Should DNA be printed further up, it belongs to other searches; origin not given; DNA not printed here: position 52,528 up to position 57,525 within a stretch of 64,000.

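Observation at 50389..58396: Orphan operon built around a 1,565-aa HD / NadD-like nucleotidyltransferase / GNAT-like / PRTase-like fusion protein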

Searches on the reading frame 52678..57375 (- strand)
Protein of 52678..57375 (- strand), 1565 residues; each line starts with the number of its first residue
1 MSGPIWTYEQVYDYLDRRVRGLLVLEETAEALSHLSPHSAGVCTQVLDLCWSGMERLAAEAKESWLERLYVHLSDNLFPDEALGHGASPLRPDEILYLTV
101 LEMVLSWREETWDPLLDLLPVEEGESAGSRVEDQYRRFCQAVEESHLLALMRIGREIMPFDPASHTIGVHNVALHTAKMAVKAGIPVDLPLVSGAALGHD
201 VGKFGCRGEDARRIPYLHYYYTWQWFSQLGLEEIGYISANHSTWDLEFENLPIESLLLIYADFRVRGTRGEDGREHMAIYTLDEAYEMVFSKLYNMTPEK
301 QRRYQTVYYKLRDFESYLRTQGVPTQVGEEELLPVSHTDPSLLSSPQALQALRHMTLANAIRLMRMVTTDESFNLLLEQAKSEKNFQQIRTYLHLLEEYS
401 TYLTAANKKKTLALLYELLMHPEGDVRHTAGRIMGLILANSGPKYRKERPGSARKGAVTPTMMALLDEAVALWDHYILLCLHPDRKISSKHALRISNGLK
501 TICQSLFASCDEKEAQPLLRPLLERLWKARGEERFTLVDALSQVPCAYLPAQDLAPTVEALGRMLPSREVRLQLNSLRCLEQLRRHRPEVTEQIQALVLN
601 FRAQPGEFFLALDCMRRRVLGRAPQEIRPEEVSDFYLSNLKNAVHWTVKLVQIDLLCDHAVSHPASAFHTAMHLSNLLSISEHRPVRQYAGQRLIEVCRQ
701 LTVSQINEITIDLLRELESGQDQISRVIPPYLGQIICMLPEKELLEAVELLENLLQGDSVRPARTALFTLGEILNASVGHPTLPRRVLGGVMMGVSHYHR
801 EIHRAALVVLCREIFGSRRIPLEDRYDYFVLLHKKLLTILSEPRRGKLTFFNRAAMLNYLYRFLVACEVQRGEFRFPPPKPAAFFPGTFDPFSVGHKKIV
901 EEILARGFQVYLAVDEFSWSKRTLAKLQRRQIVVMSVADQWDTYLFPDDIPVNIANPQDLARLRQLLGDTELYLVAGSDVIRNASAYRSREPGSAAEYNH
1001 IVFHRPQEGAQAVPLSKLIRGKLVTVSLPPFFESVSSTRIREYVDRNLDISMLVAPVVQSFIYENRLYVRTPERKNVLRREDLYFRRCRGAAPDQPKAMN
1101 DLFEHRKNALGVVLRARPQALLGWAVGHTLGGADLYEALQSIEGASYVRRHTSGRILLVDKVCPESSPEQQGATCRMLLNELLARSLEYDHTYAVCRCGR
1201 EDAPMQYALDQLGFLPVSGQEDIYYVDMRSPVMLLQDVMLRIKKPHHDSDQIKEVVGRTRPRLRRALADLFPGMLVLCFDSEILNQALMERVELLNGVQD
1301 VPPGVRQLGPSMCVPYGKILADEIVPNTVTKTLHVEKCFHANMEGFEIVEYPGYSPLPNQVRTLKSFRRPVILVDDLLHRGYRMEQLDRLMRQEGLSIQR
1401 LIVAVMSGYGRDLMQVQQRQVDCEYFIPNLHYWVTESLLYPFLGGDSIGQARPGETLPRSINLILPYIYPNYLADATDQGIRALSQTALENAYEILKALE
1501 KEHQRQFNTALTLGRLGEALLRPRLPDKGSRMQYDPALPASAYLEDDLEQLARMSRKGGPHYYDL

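Call 3: search_protein_families(library=pfam, proteins=[window:52678-57375:-], max_evalue=0.1)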
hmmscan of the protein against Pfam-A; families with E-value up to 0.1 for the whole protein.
window:52678-57375:- (1565 aa): 1 family
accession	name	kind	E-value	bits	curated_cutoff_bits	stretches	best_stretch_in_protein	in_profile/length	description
PF01467.32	CTP_transf_like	-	2.8e-07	31.2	21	1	884-1042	1-132/133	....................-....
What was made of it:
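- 54160..54750 (-): NadD/PPAT-like (HIGH-type) nucleotidyltransferase domain (aa 876-1072); motifs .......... and SSTRIRE. Call 3: Pfam CTP_transf_like 31 bits (cutoff 21).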

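Call 4: search_protein_families(library=ncbifam, proteins=[window:52678-57375:-], max_evalue=0.1)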
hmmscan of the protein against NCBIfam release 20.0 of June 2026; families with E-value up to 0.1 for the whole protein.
window:52678-57375:- (1565 aa): 14 families
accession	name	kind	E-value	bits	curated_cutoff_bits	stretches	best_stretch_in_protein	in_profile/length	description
TIGR00482.1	TIGR00482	equivalog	4.7e-11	43.1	112.45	1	885-1068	2-194/194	nicotinate (nicotinamide) nucleotide adenylyltransferase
NF000840.1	PRK00071.1-3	equivalog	3.5e-10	39.7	150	1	883-1069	9-199/201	nicotinate-nucleotide adenylyltransferase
NF000839.0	PRK00071.1-1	equivalog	4.1e-06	26.9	187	1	883-1069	9-216/219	nicotinate-nucleotide adenylyltransferase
TIGR01510.1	coaD_prev_kdtB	equivalog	5.9e-06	26.4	103.3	1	883-938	2-56/155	pantetheine-phosphate adenylyltransferase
NF006479.0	PRK08887.1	equivalog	1.4e-05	24.9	164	0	883-979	5-108/174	nicotinate-nicotinamide nucleotide adenylyltransferase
TIGR00125.1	cyt_tran_rel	domain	4.2e-05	23.6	27.7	1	883-931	2-53/65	adenylyltransferase/cytidyltransferase family protein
NF000842.0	PRK00071.2-1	equivalog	0.00064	19.4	167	1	883-1069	5-185/191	nicotinate-nucleotide adenylyltransferase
NF000707.0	PRK00038.1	equivalog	0.013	15.9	186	0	761-837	26-99/123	ribonuclease P protein component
NF000841.0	PRK00071.1-4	equivalog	0.017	14.9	197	0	1022-1068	148-192/194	nicotinate-nucleotide adenylyltransferase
NF005519.0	PRK07152.1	equivalog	0.025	13.5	315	0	963-1071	91-187/361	nicotinate-nucleotide adenylyltransferase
NF045665.1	NTPtran_DVU1551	equivalog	0.026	13.6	315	1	159-269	215-315/359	DVU_1551 family NTP transferase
TIGR00295.1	TIGR00295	hypoth_equivalog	0.064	13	172.35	0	164-204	16-56/164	TIGR00295 family protein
NF002243.0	PRK01153.1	subfamily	0.068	12.8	127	0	883-906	3-26/175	nicotinamide-nucleotide adenylyltransferase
TIGR00277.1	HDIG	domain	0.097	12.6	27.6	0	164-204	7-42/84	HDIG domain-containing metalloprotein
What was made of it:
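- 54160..54750 (-): Call 4: NadD models far below cutoff.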

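Call 5: find_homologous_proteins(query=window:52678-57375:-)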
Query window:52678-57375:- (1565 aa): 6894 proteins with E <= 0.001 among 8000 candidates; the best 120 are listed.
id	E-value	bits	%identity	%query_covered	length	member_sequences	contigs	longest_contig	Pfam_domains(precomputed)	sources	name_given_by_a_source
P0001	0.0e+0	3567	99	100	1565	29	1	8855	PF01467.33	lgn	-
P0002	0.0e+0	3073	86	100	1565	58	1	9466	PF01467.33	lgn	-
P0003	0.0e+0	3018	85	100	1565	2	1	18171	PF01467.33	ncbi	-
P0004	0.0e+0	2980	84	100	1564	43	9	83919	PF01467.33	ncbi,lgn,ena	-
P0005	0.0e+0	2700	76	100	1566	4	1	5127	PF01467.33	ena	-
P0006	0.0e+0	2698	77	100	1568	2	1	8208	PF01467.33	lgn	-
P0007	0.0e+0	2672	75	100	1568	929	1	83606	PF01467.33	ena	-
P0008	0.0e+0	2543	73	98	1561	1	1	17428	PF01467.33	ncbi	-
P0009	0.0e+0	2398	70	98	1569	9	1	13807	PF01467.33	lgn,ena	-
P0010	0.0e+0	2393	70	98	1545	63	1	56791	PF01467.33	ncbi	-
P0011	0.0e+0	2286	67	99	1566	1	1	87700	-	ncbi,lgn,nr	ncbi:MAG: hypothetical protein Q4C76_04165 [Bacillota bacterium]|nr:hypothetical protein [Bacillota 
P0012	0.0e+0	2279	67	98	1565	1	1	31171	-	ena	-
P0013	0.0e+0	2202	65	98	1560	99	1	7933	-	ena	-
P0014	0.0e+0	2192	65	98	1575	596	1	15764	PF01467.33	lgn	-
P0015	0.0e+0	2176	64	98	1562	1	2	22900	PF01467.33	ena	-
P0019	0.0e+0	2121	62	97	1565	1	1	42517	PF01467.33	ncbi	-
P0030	0.0e+0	2076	62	98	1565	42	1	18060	PF01467.33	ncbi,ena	-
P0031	0.0e+0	2076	61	99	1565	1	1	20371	-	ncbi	-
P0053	0.0e+0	2013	60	98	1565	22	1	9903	-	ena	-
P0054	0.0e+0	2006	60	98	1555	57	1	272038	PF01467.33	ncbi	ncbi:MAG: hypothetical protein ACI3VQ_05265 [Faecousia sp.]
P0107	0.0e+0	1790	55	98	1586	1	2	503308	PF01467.33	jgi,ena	-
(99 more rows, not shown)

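Call 6: search_solved_structures(query=window:52678-57375:-, max_evalue=1, show_alignments=2)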
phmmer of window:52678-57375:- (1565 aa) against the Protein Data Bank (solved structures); distinct sequences matched with E-value up to 1: 16.
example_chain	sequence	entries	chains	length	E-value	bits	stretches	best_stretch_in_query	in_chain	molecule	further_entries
4f3r_A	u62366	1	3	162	0.0073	16.8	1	880-934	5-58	Phosphopantetheine adenylyltransferase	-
5jbn_A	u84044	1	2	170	0.21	11.9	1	878-935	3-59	Phosphopantetheine adenylyltransferase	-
3l92_A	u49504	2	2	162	0.23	11.8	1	883-933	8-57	Phosphopantetheine adenylyltransferase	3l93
4nah_A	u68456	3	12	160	0.28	11.5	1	883-937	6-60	Phosphopantetheine adenylyltransferase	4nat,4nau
3f3m_A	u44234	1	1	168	0.3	11.4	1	883-937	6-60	Phosphopantetheine adenylyltransferase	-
8zn2_A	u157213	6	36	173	0.34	11.2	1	882-936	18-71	Phosphopantetheine adenylyltransferase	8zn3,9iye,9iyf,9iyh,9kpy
9iyg_A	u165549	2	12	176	0.35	11.2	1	882-936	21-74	Phosphopantetheine adenylyltransferase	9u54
8i8i_A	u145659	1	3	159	0.43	10.9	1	883-933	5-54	Phosphopantetheine adenylyltransferase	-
1b6t_A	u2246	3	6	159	0.58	10.5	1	882-935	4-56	PROTEIN (PHOSPHOPANTETHEINE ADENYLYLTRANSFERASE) | PHOSPHOPANTETHEINE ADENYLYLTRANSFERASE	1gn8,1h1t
6cck_A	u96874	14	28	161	0.6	10.4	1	882-935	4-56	Phosphopantetheine adenylyltransferase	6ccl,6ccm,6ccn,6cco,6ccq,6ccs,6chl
1qjc_A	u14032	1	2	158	0.64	10.3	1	882-935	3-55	PHOSPHOPANTETHEINE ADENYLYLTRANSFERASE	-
6b7a_A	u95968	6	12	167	0.65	10.3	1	882-935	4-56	Phosphopantetheine adenylyltransferase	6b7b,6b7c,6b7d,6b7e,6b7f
1vlh_A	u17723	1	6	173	0.67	10.3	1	883-938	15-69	Phosphopantetheine adenylyltransferase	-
3x1j_A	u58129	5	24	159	0.69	10.2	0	884-937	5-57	Phosphopantetheine adenylyltransferase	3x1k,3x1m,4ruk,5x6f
5ts2_A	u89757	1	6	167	0.72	10.2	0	884-937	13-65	Phosphopantetheine adenylyltransferase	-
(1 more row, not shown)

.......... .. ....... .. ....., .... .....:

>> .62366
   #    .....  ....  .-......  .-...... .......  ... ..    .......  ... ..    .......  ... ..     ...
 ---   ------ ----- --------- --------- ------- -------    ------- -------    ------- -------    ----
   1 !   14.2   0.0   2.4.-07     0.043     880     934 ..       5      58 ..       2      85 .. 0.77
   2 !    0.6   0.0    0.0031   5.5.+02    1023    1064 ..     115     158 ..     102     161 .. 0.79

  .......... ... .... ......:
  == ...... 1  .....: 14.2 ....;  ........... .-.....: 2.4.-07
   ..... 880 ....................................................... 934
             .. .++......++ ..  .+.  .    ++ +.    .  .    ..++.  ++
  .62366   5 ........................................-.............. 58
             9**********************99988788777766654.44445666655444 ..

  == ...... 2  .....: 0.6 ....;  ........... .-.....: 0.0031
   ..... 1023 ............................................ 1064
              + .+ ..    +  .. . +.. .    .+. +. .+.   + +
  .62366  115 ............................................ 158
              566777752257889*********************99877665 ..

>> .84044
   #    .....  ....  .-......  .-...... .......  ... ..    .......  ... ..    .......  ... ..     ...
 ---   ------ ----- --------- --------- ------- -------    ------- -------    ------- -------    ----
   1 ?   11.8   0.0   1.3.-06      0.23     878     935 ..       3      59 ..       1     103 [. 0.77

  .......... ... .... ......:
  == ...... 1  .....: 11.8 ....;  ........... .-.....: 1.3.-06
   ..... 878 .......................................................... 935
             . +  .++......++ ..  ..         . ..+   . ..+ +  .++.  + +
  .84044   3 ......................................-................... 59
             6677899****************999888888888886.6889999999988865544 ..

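Call 7: find_encoding_contigs(protein=P0054, flank=10000, max_places=2)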
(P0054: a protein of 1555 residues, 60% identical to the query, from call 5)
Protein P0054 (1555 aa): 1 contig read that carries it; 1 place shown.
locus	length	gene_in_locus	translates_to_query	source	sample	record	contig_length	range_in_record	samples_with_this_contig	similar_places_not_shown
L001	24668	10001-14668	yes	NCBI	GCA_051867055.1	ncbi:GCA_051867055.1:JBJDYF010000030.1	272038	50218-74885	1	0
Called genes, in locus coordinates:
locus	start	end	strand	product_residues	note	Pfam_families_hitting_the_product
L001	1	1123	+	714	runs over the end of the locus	PF02872:5_nucleotid_C, PF00395:SLH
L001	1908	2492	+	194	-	PF13560:HTH_31 (weak), PF01381:HTH_3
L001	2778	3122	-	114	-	PF13560:HTH_31, PF01381:HTH_3, PF12844:HTH_19, PF13443:HTH_26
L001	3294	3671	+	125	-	-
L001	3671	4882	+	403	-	-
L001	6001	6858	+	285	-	PF00892:EamA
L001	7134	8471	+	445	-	PF02812:ELFV_dehydrog_N, PF00208:ELFV_dehydrog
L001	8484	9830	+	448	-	PF02812:ELFV_dehydrog_N, PF00208:ELFV_dehydrog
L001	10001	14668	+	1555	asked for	PF01467:CTP_transf_like (faint)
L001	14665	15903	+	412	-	-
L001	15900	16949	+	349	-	PF03358:FMN_red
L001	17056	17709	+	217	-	PF13419:HAD_2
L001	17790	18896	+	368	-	PF13521:AAA_28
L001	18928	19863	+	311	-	PF00294:PfkB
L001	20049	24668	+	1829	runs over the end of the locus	PF09992:NAGPA, PF16656:Pur_ac_phosph_N, PF00149:Metallophos, PF00395:SLH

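Call 8: find_encoding_contigs(protein=P0107, flank=10000, max_places=2)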
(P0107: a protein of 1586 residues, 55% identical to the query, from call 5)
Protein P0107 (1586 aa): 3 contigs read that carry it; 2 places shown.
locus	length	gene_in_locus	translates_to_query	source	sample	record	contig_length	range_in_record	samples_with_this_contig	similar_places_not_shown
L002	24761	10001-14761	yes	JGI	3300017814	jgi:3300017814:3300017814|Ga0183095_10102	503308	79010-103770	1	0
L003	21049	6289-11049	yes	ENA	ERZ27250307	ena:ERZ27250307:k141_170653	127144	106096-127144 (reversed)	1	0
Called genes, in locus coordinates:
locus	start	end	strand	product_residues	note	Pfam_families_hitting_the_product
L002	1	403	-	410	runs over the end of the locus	PF13412:HTH_24 (weak), PF00480:ROK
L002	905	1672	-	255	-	PF00106:adh_short, PF08659:KR, PF13561:adh_short_C2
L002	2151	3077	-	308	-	PF04204:HTS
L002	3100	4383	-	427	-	PF01053:Cys_Met_Meta_PP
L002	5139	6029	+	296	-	PF00701:DHDPS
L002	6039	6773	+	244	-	PF01113:DapB_N, PF05173:DapB_C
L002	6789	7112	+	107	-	-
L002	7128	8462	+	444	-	PF00696:AA_kinase, PF01842:ACT (weak), PF22468:ACT_9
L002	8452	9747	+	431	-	PF00278:Orn_DAP_Arg_deC, PF02784:Orn_Arg_deC_N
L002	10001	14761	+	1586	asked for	PF01467:CTP_transf_like (weak)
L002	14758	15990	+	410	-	-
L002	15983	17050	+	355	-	PF03358:FMN_red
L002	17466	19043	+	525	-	PF13522:GATase_6, PF13537:GATase_7, PF12481:DUF3700, PF00733:Asn_synthase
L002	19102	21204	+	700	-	PF12437:GSIII_N, PF00120:Gln-synt_C, PF18318:Gln-synt_C-ter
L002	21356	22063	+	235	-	PF04298:Zn_peptidase_2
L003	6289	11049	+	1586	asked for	PF01467:CTP_transf_like (weak)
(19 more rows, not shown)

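Call 9: find_encoding_contigs(protein=P0011, flank=10000, max_places=2)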
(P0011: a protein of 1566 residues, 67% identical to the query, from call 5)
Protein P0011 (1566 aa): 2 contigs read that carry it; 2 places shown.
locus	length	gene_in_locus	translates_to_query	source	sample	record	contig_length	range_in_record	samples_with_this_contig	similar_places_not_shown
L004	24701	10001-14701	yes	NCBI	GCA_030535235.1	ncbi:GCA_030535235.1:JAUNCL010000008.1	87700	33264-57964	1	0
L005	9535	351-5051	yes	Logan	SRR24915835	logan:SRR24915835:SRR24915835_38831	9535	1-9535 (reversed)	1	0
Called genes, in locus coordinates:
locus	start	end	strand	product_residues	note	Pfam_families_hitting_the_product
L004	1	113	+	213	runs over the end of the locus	PF02581:TMP-TENI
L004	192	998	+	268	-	PF08543:Phos_pyr_kin, PF00294:PfkB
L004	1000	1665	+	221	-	PF03070:TENA_THI-4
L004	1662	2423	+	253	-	PF00005:ABC_tran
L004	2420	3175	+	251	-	PF00528:BPD_transp_1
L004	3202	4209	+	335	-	PF09084:NMT1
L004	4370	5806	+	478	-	PF00083:Sugar_tr, PF07690:MFS_1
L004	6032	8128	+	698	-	PF12437:GSIII_N, PF00120:Gln-synt_C, PF18318:Gln-synt_C-ter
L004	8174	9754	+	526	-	PF13522:GATase_6, PF13537:GATase_7, PF12481:DUF3700 (weak), PF00733:Asn_synthase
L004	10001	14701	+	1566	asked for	-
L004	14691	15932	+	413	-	-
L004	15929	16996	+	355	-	PF03358:FMN_red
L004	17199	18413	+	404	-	PF03951:Gln-synt_N, PF00120:Gln-synt_C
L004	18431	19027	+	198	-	PF00072:Response_reg (faint), PF03861:ANTAR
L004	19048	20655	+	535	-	PF01656:CbiA (faint), PF06418:CTP_synth_N, PF00117:GATase, PF07722:Peptidase_C26 (weak)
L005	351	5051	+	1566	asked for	-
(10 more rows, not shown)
